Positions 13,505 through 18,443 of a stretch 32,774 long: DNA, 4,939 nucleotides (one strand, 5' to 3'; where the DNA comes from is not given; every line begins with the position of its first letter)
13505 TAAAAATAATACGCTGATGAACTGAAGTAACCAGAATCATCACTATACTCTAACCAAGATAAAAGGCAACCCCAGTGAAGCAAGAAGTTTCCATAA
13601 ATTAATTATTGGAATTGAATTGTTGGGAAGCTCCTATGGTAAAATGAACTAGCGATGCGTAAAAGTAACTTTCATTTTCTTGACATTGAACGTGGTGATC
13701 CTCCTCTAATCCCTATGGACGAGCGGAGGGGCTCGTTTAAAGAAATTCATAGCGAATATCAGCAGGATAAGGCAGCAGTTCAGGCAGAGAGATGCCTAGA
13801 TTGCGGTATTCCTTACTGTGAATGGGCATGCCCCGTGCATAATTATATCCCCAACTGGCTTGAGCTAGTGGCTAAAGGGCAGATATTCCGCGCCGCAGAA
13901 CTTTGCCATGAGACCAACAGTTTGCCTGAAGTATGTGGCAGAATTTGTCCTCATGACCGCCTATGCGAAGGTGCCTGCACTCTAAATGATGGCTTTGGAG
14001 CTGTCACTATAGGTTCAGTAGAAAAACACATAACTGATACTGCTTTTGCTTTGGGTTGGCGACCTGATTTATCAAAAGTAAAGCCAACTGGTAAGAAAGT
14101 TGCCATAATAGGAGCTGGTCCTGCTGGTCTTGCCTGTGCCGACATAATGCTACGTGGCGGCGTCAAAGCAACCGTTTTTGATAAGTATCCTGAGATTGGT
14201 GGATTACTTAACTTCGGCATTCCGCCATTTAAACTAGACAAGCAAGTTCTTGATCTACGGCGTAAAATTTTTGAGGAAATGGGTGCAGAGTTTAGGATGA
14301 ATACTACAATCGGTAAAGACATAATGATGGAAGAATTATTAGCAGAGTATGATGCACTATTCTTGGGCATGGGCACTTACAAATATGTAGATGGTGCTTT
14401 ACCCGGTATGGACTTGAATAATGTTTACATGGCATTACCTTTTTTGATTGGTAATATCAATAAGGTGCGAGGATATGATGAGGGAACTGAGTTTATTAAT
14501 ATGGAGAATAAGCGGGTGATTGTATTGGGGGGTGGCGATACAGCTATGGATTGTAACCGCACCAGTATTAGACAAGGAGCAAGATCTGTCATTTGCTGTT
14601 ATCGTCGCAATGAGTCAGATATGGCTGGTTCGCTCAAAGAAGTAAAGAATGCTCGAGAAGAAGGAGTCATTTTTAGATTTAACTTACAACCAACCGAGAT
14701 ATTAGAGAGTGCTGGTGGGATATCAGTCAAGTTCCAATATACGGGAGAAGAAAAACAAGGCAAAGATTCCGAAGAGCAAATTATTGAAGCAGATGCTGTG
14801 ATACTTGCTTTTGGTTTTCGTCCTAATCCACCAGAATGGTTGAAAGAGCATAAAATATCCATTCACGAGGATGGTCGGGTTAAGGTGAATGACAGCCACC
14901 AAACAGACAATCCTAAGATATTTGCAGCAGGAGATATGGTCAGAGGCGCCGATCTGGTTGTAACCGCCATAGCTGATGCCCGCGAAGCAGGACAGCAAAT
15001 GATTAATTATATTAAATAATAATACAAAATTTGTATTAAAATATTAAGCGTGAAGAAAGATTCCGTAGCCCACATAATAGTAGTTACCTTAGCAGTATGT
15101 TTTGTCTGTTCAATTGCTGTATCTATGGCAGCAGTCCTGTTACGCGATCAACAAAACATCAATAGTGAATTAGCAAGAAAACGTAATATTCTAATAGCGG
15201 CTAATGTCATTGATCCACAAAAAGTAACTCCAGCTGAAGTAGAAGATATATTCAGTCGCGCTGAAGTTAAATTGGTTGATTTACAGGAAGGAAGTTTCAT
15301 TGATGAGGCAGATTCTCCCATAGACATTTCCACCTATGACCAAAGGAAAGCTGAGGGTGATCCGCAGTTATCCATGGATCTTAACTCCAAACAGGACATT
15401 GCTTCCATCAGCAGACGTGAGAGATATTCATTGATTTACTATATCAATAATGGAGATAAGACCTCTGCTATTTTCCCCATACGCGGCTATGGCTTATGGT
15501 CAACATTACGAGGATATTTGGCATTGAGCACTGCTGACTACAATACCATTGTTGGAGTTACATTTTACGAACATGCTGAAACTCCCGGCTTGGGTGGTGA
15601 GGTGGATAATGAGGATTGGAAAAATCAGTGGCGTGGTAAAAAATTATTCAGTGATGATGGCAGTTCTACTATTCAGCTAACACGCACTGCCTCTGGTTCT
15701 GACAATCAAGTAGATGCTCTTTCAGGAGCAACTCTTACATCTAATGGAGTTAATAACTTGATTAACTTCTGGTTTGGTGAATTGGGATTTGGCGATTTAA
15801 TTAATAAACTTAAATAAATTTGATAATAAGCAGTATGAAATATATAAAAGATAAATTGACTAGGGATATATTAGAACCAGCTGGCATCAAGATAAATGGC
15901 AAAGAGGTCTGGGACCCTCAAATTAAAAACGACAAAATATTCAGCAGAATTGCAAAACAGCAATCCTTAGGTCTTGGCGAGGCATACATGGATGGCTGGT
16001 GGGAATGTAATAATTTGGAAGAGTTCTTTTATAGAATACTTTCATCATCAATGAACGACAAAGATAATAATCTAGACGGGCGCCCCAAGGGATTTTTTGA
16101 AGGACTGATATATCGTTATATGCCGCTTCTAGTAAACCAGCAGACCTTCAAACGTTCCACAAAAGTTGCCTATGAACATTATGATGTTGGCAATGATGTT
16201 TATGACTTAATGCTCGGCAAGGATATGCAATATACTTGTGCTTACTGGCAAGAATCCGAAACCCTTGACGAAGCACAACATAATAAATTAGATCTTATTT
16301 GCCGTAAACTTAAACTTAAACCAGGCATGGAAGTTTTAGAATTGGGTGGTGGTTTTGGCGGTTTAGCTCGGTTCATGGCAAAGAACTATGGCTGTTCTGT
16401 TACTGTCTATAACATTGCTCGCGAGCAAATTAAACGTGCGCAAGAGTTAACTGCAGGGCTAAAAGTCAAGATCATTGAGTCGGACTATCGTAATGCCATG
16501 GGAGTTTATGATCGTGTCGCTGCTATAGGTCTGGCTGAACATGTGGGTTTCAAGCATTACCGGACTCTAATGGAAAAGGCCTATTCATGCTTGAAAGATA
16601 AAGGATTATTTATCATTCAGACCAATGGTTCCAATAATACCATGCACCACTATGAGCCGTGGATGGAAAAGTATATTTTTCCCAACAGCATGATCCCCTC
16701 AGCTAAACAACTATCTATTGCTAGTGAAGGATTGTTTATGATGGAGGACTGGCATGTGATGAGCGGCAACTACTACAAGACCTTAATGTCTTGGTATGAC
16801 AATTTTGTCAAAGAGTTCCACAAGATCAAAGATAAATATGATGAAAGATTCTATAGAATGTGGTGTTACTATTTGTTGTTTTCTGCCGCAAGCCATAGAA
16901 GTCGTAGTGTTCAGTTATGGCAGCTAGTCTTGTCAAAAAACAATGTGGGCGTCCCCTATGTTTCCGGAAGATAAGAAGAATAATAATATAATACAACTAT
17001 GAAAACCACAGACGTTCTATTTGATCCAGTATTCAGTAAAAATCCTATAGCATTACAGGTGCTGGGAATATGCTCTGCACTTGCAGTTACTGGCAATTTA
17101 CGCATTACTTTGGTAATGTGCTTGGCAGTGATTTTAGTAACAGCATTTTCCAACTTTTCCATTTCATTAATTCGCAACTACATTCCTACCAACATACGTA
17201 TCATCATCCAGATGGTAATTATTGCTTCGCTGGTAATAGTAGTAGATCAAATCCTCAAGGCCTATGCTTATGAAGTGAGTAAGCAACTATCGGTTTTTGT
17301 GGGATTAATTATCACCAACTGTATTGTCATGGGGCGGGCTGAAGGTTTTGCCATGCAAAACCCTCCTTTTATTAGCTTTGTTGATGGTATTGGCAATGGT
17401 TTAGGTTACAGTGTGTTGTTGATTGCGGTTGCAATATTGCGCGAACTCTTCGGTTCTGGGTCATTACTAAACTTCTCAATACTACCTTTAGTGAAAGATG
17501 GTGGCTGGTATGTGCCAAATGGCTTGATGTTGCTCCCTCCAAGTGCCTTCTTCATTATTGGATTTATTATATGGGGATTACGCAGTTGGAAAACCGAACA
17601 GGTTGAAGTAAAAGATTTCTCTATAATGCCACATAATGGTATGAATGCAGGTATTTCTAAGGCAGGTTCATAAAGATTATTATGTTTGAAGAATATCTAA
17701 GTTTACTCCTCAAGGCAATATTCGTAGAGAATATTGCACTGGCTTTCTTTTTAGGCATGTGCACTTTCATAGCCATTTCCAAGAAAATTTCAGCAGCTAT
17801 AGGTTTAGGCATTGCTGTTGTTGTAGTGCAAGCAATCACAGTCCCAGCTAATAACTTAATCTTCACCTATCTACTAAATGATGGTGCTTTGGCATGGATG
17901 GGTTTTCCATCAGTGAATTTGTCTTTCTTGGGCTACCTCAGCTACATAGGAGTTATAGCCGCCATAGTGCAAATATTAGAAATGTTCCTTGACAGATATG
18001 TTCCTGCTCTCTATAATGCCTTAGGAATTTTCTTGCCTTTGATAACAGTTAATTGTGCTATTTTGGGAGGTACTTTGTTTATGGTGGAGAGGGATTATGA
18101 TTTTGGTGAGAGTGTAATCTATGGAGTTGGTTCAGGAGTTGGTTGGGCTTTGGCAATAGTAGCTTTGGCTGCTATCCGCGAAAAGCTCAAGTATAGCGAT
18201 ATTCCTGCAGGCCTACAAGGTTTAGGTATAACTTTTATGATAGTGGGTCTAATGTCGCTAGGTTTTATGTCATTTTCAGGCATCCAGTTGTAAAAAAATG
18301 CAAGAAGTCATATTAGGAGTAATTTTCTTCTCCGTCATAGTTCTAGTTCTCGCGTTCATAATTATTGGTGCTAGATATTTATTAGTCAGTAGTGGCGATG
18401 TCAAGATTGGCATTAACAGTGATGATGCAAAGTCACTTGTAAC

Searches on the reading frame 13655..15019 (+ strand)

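Call 5: search_protein_families(library=pfam, proteins=[window:13655-15019:+], max_evalue=0.001)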
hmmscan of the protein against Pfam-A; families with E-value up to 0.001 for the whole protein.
window:13655-15019:+ (454 aa): 14 families
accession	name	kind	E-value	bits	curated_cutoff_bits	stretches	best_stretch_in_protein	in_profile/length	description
PF14691.11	Fer4_20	-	1e-37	128.8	25.8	1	25-132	2-110/113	Dihydroprymidine dehydrogenase domain II, 4Fe-4S cluster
PF07992.20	Pyr_redox_2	-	1.1e-28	101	26.1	1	147-442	1-291/291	Pyridine nucleotide-disulphide oxidoreductase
PF13738.12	Pyr_redox_3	-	7.6e-13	48.8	30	1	274-426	153-305/305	Pyridine nucleotide-disulphide oxidoreductase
PF00070.33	Pyr_redox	-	1.1e-06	29.5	22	0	148-219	1-63/82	Pyridine nucleotide-disulphide oxidoreductase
PF13241.12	NAD_binding_7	-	1.8e-06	28.9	22.1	0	280-317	2-39/104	Putative NAD(P)-binding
PF00743.25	FMO-like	-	1.7e-05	23.9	22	1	147-187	2-42/532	Flavin-binding monooxygenase-like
PF13450.12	NAD_binding_8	-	2.4e-05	25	21.9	1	151-184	1-34/68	NAD(P)-binding Rossmann-like domain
PF03486.20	HI0933_like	-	4.2e-05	23.5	50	1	148-182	2-36/244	HI0933-like protein Rossmann domain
PF01266.30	DAO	-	0.00013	22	27.9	0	148-183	1-44/353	FAD dependent oxidoreductase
PF01494.25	FAD_binding_3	-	0.00014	21.7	22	1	148-179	3-34/349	FAD binding domain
PF00890.30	FAD_binding_2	-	0.00037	20.3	20.4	0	149-183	2-36/414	FAD binding domain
PF21799.2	MurD-like_N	-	0.00039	21.1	27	0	147-178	1-32/88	Mur ligase MurD-like, N-terminal domain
PF01262.27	AlaDh_PNT_C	-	0.00046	20.1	23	0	147-179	29-61/214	Alanine dehydrogenase/PNT, C-terminal domain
PF12831.13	FAD_oxidored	-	0.00068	19.5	27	0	149-190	2-43/416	FAD dependent oxidoreductase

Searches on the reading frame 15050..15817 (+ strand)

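Call 5: search_protein_families(library=pfam, proteins=[window:15050-15817:+], max_evalue=0.001)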
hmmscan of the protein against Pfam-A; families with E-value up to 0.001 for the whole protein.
window:15050-15817:+ (255 aa): 1 family
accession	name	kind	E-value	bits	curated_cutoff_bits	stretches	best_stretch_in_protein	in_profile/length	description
PF04205.19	FMN_bind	-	2.1e-17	64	22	1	148-241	1-75/77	FMN-binding domain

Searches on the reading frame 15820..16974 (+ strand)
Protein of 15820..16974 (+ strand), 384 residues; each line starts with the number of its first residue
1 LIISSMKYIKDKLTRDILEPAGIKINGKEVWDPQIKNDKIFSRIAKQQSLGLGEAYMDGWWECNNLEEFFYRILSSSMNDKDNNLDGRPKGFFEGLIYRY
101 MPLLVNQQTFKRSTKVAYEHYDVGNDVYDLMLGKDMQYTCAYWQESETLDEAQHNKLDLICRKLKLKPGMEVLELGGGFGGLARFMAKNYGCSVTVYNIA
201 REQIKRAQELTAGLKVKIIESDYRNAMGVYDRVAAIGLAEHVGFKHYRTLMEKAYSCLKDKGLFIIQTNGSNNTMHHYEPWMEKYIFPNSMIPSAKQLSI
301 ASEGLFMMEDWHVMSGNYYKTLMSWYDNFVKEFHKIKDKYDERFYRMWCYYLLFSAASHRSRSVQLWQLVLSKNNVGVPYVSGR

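Call 5: search_protein_families(library=pfam, proteins=[window:15820-16974:+], max_evalue=0.001)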
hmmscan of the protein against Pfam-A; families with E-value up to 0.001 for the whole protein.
window:15820-16974:+ (384 aa): 7 families
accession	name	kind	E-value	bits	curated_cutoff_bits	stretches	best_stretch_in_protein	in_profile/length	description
PF02353.26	CMAS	-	4.2e-66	223.5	27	1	111-369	4-273/273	Mycolic acid cyclopropane synthetase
PF13489.12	Methyltransf_23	-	2.8e-10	40.6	27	1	164-272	17-122/164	Methyltransferase domain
PF13649.12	Methyltransf_25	-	9e-10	39.6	27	1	172-262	1-97/97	Methyltransferase domain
PF08241.18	Methyltransf_11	-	1.8e-07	32.1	21.2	1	173-266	1-95/95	Methyltransferase domain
PF08242.18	Methyltransf_12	-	6.2e-07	30.5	30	1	173-264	1-98/98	Methyltransferase domain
PF00398.26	RrnaAD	-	0.0002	21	24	1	156-226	18-88/263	Ribosomal RNA adenine dimethylase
PF13847.12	Methyltransf_31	-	0.00027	21.1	27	1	167-285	2-129/145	Methyltransferase domain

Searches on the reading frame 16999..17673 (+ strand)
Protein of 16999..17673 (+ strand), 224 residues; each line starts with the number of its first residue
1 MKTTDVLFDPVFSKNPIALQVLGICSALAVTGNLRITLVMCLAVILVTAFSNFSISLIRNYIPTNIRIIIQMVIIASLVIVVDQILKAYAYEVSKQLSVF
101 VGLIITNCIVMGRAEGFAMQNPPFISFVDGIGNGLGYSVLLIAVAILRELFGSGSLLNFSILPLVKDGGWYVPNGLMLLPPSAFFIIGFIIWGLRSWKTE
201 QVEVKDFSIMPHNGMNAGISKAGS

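Call 5: search_protein_families(library=pfam, proteins=[window:16999-17673:+], max_evalue=0.001)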
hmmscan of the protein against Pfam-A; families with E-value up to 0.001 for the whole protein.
window:16999-17673:+ (224 aa): 1 family
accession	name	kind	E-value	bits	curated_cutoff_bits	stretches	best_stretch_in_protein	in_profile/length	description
PF02508.19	Rnf-Nqr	-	1.1e-57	195.3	23.8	1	5-191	3-174/174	Rnf-Nqr subunit, membrane protein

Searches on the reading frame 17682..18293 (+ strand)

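Call 5: search_protein_families(library=pfam, proteins=[window:17682-18293:+], max_evalue=0.001)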
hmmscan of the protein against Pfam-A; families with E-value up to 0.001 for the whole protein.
window:17682-18293:+ (203 aa): 1 family
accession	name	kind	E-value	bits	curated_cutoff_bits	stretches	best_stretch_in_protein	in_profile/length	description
PF02508.19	Rnf-Nqr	-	3e-54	184.1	23.8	1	5-201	1-173/174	Rnf-Nqr subunit, membrane protein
